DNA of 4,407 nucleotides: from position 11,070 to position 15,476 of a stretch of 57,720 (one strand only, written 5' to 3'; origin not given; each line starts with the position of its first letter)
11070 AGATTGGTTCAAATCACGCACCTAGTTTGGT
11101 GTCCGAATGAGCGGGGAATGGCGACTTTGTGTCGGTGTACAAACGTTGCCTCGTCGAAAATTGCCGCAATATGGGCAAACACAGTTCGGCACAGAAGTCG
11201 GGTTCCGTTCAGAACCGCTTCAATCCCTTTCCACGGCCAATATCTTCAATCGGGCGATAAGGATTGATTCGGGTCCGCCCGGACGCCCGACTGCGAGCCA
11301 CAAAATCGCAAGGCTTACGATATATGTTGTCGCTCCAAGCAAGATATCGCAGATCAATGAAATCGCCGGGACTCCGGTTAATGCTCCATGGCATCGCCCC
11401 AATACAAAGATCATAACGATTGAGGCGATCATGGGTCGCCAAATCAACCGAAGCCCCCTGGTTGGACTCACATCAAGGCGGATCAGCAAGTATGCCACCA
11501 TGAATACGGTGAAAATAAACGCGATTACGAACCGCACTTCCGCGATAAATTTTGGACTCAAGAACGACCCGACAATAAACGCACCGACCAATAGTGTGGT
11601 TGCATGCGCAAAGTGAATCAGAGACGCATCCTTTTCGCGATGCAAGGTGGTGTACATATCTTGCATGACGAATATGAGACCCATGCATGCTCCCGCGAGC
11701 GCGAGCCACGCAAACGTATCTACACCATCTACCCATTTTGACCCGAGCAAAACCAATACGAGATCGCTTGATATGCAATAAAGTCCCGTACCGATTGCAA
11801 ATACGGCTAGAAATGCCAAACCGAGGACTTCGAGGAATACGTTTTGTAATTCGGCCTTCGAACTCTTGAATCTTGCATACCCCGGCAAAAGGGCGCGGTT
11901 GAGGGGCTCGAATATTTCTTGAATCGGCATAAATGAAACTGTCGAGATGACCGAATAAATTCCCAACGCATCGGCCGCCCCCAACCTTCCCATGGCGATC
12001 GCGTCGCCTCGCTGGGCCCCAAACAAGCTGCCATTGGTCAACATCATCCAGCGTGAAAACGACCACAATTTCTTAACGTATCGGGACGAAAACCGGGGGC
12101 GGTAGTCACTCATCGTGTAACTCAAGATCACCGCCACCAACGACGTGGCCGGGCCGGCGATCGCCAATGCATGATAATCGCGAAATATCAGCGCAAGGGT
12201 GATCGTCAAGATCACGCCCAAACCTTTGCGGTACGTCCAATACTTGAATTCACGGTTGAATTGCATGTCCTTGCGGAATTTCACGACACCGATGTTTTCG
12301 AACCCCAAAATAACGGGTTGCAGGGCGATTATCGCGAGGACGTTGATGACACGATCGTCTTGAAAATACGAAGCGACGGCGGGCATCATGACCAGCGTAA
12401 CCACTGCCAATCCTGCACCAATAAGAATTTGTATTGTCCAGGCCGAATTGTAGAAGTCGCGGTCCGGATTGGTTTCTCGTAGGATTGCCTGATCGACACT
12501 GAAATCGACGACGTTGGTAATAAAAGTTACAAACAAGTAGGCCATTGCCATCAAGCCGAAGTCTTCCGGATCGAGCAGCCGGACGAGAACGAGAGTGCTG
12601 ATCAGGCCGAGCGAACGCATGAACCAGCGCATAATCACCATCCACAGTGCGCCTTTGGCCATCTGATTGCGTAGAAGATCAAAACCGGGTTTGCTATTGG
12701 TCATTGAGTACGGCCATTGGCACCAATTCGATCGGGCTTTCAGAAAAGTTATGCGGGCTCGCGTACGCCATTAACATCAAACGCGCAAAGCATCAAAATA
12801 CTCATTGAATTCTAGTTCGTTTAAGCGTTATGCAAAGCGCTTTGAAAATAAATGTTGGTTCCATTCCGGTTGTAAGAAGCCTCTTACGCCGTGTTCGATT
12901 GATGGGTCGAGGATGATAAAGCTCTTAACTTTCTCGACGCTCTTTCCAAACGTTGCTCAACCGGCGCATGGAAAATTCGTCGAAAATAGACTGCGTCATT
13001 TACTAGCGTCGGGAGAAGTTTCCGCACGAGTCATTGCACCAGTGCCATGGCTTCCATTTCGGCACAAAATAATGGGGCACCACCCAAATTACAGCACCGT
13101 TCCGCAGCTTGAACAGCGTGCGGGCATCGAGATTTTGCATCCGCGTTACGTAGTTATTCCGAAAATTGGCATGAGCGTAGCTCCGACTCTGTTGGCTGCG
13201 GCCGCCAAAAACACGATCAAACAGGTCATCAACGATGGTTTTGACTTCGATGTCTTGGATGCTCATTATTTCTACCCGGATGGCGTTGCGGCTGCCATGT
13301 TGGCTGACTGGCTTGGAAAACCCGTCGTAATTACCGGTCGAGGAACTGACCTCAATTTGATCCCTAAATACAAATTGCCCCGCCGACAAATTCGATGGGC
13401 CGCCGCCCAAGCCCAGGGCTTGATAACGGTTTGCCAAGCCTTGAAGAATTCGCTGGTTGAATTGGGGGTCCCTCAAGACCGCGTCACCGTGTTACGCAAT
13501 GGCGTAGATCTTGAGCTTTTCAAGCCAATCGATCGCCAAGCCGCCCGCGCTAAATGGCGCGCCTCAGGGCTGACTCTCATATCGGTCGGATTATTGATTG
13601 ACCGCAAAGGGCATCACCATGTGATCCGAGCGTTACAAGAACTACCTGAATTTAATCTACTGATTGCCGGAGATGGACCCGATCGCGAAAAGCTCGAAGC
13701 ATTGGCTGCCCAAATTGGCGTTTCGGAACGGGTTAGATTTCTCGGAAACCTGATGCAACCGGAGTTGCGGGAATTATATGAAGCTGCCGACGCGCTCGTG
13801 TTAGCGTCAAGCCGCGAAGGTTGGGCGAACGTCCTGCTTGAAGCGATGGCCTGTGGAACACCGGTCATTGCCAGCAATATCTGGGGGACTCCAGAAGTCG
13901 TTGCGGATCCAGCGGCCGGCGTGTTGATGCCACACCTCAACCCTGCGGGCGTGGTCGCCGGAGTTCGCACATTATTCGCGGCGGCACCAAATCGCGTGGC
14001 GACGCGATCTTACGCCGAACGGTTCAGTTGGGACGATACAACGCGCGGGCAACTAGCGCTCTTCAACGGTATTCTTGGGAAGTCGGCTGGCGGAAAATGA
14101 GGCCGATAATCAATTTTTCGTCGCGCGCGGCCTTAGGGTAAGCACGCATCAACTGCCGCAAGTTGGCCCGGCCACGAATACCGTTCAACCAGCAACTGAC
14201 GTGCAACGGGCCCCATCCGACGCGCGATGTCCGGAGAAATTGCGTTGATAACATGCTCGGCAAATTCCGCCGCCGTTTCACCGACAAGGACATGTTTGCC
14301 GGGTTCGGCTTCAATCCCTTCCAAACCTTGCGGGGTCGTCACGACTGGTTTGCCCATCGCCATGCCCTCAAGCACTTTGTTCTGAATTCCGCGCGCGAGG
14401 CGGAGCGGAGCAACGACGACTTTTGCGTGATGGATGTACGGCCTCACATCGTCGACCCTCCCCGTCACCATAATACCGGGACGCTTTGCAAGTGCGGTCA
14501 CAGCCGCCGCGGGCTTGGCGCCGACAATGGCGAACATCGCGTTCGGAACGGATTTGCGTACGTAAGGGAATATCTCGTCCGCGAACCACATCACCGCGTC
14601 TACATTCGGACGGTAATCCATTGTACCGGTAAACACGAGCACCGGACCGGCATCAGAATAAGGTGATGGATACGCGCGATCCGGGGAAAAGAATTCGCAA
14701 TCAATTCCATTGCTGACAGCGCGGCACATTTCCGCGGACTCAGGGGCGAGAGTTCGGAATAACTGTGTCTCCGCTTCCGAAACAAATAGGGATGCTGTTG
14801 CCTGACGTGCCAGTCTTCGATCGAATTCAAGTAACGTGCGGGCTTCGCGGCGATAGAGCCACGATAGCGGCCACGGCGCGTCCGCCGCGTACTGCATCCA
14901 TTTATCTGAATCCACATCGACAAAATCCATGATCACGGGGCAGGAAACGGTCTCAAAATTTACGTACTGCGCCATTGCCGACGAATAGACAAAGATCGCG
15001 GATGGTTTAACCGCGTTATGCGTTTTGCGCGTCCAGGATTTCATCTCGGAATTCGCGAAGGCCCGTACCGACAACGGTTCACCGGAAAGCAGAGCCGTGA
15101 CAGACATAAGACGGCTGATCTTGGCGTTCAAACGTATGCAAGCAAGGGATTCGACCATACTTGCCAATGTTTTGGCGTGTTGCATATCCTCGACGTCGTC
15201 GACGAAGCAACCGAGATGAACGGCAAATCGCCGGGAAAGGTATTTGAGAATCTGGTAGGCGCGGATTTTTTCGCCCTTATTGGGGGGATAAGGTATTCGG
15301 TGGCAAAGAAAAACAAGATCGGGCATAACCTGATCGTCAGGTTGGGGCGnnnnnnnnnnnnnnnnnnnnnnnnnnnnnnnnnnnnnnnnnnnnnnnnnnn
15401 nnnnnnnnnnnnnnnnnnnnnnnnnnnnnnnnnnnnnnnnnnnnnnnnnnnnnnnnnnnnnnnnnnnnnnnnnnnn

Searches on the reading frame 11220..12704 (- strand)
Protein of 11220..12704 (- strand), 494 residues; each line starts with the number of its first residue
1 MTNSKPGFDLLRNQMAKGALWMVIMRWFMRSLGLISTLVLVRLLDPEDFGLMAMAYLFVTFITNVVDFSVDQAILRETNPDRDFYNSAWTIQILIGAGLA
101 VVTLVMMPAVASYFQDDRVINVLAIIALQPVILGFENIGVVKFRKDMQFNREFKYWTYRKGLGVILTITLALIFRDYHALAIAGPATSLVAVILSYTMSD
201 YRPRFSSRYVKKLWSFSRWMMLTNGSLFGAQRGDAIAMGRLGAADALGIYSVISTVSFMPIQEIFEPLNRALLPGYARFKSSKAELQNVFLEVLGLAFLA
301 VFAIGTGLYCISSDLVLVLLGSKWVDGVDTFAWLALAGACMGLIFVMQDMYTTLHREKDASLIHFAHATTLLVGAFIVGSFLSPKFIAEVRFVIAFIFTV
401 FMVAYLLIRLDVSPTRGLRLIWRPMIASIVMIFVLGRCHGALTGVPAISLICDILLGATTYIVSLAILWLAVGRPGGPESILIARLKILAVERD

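Call 9: search_protein_families(library=pfam, proteins=[window:11220-12704:-], max_evalue=0.001)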
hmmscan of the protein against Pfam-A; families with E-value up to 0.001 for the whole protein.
window:11220-12704:- (494 aa): 2 families
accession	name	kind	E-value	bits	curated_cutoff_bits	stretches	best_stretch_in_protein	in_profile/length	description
PF13440.11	Polysacc_synt_3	-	3.7e-62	210.6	23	1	39-328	1-292/293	Polysaccharide biosynthesis protein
PF01943.22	Polysacc_synt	-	2.2e-21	76.9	28.2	1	16-277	2-271/274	Polysaccharide biosynthesis protein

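Call 10: search_protein_families(library=ncbifam, proteins=[window:11220-12704:-], max_evalue=0.001)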
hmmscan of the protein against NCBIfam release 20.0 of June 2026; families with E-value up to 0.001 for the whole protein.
window:11220-12704:- (494 aa): 3 families
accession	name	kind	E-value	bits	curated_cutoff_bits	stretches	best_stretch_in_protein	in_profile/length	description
NF007773.0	PRK10459.1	equivalog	6.7e-33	114.4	273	1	11-467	3-466/492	MOP flippase family protein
NF047674.1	TeichurnBiosyTuaB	equivalog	5e-26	91.8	580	1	11-465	4-466/469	teichuronic acid biosynthesis protein TuaB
NF058658.1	Oglyco_Wzx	exception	3e-23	82.6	720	1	11-464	6-459/478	O-glycosylation flippase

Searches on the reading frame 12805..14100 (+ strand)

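Call 9: search_protein_families(library=pfam, proteins=[window:12805-14100:+], max_evalue=0.001)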
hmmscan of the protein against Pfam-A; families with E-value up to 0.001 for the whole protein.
window:12805-14100:+ (431 aa): 6 families
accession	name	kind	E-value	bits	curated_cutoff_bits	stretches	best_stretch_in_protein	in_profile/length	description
PF00534.26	Glycos_transf_1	-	1.6e-36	125.9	26.4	1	254-405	14-170/172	Glycosyl transferases group 1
PF13692.12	Glyco_trans_1_4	-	3.5e-30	105.6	27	1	257-391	3-140/142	Glycosyl transferases group 1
PF13439.12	Glyco_transf_4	-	4.5e-18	66.3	28.5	1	114-237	44-169/170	Glycosyltransferase Family 4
PF13579.12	Glyco_trans_4_4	-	1.2e-11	45.6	29.7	1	71-233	18-158/158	Glycosyl transferase 4-like domain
PF13524.12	Glyco_trans_1_2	-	3.3e-06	27.5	25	1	271-358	3-81/144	Glycosyl transferase-like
PF20706.3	GT4-conflict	-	2.8e-05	23.7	26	1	200-369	144-323/385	Family 4 Glycosyltransferase in conflict systems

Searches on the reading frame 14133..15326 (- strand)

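Call 9: search_protein_families(library=pfam, proteins=[window:14133-15326:-], max_evalue=0.001)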
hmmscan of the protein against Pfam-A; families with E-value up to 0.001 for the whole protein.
window:14133-15326:- (397 aa): 3 families
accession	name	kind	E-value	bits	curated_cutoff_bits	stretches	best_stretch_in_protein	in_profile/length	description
PF13692.12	Glyco_trans_1_4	-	5.6e-28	98.4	27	1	228-363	2-140/142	Glycosyl transferases group 1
PF00534.26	Glycos_transf_1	-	2.3e-07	31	26.4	1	251-366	35-159/172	Glycosyl transferases group 1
PF13524.12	Glyco_trans_1_2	-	9e-07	29.4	25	1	261-385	13-135/144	Glycosyl transferase-like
